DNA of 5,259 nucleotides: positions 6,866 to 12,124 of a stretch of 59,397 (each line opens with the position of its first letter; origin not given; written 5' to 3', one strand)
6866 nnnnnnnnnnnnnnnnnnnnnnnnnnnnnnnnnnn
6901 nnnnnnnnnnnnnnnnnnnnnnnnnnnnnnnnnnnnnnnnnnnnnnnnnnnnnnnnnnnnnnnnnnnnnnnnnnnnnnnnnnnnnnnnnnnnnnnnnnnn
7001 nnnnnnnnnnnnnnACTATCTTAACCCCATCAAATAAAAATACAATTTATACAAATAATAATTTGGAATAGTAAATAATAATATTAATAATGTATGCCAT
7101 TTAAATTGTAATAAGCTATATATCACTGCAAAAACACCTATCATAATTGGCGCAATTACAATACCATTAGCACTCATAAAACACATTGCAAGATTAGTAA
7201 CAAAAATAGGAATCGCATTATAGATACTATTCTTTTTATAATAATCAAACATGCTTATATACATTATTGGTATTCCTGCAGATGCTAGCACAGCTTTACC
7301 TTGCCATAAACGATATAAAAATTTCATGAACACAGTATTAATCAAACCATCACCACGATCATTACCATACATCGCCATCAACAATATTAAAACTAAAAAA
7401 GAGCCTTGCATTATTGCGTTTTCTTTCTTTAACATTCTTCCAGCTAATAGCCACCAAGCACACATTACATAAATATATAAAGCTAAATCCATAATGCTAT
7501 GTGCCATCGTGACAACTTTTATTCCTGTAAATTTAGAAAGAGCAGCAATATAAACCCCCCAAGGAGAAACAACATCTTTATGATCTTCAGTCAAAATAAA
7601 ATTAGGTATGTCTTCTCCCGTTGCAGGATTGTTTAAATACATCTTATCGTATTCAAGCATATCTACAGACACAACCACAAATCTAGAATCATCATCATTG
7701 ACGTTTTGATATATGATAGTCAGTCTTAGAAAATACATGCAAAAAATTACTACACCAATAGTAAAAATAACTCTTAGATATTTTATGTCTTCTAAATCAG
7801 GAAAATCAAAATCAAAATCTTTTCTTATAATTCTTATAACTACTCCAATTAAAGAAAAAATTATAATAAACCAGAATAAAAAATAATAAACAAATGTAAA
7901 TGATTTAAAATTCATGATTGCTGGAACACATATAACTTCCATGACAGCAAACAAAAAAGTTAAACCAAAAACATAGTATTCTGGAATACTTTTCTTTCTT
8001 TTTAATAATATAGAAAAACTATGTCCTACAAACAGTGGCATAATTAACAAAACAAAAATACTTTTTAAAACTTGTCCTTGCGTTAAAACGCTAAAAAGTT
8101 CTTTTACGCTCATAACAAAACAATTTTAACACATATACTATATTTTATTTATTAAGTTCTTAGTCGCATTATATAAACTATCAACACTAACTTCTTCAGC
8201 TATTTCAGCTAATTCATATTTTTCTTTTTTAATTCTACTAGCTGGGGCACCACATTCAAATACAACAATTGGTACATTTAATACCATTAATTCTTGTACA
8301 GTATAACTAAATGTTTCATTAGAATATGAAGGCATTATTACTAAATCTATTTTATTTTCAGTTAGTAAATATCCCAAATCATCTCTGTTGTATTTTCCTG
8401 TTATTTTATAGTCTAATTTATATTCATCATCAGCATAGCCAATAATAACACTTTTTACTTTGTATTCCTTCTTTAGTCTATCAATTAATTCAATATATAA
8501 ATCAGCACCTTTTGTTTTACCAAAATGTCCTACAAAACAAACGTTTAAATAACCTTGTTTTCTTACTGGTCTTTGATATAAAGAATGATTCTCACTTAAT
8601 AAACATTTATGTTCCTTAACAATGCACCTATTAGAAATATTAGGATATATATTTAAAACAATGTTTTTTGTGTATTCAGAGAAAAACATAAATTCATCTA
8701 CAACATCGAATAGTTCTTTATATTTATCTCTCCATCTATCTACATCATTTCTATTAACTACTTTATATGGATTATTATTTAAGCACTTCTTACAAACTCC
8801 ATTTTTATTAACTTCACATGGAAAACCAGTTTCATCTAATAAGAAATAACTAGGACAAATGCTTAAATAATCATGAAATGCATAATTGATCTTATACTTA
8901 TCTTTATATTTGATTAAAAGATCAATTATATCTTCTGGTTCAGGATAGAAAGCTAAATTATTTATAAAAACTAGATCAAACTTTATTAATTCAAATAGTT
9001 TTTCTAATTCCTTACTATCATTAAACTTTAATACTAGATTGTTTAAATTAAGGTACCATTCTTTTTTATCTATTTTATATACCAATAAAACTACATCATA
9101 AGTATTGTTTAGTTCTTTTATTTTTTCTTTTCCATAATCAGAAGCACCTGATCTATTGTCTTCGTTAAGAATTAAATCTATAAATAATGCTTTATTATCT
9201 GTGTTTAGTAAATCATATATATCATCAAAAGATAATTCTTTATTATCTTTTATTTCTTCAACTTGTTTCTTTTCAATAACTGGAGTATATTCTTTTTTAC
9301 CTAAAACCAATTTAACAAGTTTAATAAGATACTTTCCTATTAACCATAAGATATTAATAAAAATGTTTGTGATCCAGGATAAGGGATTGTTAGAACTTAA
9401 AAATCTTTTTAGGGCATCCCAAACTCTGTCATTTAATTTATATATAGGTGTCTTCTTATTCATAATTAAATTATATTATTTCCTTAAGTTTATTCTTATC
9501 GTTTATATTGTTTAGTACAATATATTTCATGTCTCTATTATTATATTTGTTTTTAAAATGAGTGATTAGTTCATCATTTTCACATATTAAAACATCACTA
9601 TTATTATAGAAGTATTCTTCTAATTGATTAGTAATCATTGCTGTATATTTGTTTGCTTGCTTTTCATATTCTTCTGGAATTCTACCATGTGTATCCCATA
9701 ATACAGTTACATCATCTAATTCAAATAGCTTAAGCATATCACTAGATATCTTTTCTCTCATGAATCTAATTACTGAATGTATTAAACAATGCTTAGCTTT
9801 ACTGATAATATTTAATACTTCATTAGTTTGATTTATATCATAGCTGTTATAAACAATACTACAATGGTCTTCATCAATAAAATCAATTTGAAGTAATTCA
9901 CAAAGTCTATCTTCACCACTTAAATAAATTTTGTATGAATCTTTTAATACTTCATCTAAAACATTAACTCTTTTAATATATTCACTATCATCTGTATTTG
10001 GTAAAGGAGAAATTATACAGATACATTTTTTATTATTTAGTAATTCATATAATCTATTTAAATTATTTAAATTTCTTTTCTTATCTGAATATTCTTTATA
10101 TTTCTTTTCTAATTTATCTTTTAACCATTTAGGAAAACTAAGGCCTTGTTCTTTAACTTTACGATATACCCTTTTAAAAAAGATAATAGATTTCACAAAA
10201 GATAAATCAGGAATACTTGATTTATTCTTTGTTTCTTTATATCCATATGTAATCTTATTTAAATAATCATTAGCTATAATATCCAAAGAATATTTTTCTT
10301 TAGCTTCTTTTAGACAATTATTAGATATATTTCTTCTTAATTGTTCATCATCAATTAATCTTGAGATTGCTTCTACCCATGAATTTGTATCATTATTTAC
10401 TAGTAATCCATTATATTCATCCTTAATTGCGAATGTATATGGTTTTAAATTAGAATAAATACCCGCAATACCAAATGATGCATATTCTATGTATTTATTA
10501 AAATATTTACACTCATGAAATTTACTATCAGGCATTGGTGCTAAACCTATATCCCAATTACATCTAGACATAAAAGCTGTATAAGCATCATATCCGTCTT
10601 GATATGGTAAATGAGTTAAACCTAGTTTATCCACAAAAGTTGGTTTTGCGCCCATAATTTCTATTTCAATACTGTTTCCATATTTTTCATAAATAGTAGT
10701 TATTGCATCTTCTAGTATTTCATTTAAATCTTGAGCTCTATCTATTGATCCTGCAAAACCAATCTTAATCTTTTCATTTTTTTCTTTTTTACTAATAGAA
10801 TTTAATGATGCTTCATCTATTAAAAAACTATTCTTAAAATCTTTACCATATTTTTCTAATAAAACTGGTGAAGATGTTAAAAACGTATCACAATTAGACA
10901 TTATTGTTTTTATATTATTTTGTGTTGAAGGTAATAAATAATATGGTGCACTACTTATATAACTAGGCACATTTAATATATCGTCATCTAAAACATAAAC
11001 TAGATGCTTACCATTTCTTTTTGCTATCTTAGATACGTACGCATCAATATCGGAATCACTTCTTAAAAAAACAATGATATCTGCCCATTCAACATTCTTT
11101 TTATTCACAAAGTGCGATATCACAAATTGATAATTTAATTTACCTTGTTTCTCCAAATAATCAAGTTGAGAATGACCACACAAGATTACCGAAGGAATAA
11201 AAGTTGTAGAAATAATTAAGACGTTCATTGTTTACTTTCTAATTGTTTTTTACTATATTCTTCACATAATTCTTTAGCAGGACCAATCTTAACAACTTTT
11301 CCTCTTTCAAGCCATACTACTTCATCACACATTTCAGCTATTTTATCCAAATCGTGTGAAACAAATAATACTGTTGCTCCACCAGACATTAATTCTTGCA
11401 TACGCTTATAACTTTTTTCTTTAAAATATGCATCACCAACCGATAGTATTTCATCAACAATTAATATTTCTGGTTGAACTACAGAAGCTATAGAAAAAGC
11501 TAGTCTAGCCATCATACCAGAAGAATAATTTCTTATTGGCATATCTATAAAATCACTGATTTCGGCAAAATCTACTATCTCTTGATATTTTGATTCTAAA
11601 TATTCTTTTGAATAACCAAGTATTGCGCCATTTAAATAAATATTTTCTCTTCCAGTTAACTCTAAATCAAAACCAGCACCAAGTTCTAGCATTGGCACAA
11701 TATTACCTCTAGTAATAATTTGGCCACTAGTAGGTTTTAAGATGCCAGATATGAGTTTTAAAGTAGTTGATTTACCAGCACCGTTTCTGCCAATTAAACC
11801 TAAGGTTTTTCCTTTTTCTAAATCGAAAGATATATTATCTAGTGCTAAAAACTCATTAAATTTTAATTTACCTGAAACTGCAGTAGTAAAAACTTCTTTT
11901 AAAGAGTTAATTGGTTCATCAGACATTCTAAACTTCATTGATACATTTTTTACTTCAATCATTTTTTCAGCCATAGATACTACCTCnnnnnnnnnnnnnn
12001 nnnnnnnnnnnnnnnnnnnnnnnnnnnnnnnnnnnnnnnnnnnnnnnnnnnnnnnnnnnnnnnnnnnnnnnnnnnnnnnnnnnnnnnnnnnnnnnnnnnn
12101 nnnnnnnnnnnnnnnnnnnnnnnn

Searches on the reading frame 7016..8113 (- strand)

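Call 81: search_protein_families(library=pfam, proteins=[window:7016-8113:-], max_evalue=0.0001)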
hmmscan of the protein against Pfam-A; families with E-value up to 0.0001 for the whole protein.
window:7016-8113:- (365 aa): 1 family
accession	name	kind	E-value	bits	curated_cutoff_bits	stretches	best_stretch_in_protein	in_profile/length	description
PF19554.4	DUF6077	-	1.7e-49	168.9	27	1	15-361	5-353/354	Family of unknown function (DUF6077)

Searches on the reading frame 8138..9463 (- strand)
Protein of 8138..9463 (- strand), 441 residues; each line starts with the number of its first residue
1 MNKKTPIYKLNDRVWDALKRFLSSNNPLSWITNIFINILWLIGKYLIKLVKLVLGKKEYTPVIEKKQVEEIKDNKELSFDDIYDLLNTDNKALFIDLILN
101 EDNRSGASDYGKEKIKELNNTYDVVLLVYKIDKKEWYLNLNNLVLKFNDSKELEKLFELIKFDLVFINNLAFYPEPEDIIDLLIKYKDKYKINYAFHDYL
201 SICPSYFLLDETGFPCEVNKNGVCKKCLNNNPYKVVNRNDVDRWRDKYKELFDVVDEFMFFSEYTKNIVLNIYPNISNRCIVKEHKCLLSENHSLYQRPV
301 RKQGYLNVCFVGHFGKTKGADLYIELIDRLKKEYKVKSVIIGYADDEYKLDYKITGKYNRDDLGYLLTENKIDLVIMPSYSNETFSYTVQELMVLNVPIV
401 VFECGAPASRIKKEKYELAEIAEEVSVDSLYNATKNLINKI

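Call 81: search_protein_families(library=pfam, proteins=[window:8138-9463:-], max_evalue=0.0001)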
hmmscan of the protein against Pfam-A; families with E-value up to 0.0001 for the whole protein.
window:8138-9463:- (441 aa): 2 families
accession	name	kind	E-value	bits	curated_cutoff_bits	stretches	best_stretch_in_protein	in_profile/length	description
PF00534.26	Glycos_transf_1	-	2.4e-13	50.4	26.4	1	303-432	13-150/172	Glycosyl transferases group 1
PF13692.12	Glyco_trans_1_4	-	1.6e-10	41.9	27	1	308-438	4-140/142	Glycosyl transferases group 1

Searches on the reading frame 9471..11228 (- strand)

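Call 81: search_protein_families(library=pfam, proteins=[window:9471-11228:-], max_evalue=0.0001)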
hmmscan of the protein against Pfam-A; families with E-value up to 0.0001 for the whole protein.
window:9471-11228:- (585 aa): 2 families
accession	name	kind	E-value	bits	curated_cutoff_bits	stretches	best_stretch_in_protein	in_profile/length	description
PF00534.26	Glycos_transf_1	-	1.3e-05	25.2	26.4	0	247-304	110-168/172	Glycosyl transferases group 1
PF13692.12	Glyco_trans_1_4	-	3.8e-05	24.4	27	0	155-294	3-142/142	Glycosyl transferases group 1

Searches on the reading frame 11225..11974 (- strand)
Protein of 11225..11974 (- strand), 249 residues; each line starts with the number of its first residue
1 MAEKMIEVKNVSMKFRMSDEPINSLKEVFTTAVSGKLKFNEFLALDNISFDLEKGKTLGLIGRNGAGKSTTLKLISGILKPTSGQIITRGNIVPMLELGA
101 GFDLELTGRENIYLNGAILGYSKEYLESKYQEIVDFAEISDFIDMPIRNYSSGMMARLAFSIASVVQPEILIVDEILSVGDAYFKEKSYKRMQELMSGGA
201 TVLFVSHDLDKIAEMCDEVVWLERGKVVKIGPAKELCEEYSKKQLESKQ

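Call 81: search_protein_families(library=pfam, proteins=[window:11225-11974:-], max_evalue=0.0001)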
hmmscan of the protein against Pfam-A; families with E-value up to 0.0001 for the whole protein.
window:11225-11974:- (249 aa): 1 family
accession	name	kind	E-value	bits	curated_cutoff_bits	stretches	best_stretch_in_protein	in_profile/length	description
PF00005.33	ABC_tran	-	2.4e-22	80.5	25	1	45-176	1-135/137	ABC transporter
